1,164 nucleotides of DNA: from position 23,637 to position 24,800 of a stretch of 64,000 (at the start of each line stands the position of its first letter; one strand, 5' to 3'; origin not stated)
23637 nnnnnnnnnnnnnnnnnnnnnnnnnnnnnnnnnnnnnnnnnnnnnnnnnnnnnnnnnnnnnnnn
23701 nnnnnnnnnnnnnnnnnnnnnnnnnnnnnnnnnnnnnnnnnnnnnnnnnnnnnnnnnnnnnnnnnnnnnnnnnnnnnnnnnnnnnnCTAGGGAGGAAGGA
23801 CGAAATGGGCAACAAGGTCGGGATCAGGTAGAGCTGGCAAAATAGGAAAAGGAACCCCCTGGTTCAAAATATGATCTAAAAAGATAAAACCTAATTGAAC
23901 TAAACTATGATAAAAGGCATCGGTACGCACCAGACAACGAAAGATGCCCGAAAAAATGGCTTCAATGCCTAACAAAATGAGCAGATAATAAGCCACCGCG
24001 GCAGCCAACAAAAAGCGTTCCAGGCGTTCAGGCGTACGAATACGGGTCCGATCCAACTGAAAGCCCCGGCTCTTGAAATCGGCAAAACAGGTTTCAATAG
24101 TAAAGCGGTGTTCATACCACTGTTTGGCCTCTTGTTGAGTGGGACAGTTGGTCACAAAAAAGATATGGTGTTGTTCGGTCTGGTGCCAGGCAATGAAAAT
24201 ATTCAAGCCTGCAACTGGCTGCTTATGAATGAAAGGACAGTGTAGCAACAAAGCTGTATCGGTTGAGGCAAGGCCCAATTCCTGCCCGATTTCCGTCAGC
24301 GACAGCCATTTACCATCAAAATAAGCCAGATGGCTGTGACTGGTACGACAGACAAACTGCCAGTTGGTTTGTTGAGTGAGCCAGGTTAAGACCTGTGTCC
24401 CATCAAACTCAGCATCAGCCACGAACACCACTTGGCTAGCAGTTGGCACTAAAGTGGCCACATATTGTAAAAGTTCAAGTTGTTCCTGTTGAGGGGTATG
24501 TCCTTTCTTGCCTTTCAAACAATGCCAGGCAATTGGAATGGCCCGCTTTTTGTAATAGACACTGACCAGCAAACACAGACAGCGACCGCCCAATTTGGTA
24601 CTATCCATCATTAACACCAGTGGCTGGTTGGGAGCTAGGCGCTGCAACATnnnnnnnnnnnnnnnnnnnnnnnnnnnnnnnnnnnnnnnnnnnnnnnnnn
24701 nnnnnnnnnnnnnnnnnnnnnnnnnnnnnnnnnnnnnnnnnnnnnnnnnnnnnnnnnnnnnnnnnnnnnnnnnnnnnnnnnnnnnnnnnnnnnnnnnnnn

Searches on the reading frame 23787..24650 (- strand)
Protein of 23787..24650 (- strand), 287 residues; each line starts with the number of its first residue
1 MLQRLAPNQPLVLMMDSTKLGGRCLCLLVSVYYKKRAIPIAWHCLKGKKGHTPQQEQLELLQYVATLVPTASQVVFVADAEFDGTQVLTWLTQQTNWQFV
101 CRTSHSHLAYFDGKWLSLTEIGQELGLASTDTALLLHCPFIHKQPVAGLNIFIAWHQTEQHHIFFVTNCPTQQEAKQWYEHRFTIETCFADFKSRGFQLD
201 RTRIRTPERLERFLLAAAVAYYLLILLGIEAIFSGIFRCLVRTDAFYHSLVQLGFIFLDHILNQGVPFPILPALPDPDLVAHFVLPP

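Call 5: search_protein_families(library=pfam, proteins=[window:23787-24650:-], max_evalue=0.01)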
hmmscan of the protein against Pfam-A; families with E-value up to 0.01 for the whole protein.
window:23787-24650:- (287 aa): 1 family
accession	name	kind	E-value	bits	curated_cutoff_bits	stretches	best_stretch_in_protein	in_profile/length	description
PF01609.27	DDE_Tnp_1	-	4.5e-11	43.3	23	1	70-223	75-200/200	Transposase DDE domain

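Call 6: search_protein_families(library=padloc, proteins=[window:23787-24650:-], max_evalue=0.01)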
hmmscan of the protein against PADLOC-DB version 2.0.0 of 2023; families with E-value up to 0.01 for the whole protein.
window:23787-24650:- (287 aa): 0 families

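Call 7: search_protein_families(library=ncbifam, proteins=[window:23787-24650:-], max_evalue=0.01)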
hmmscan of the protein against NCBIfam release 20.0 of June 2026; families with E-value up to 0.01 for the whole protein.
window:23787-24650:- (287 aa): 5 families
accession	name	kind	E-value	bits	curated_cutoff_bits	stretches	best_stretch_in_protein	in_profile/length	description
NF033591.1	transpos_IS4_2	equivalog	7.2e-40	137.1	152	1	8-260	51-316/340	IS4 family transposase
NF049999.1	transpos_IS701_3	equivalog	1.8e-09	37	170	1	171-229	305-362/412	IS701 family transposase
NF033592.1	transpos_IS4_1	equivalog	1.8e-08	33.9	115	1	155-225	256-329/332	IS4 family transposase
NF033590.1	transpos_IS4_3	equivalog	2.4e-08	33.4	160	1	174-226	270-322/405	IS4 family transposase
NF033539.1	transpos_IS1380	equivalog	3.2e-06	26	180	1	56-229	188-377/419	IS1380 family transposase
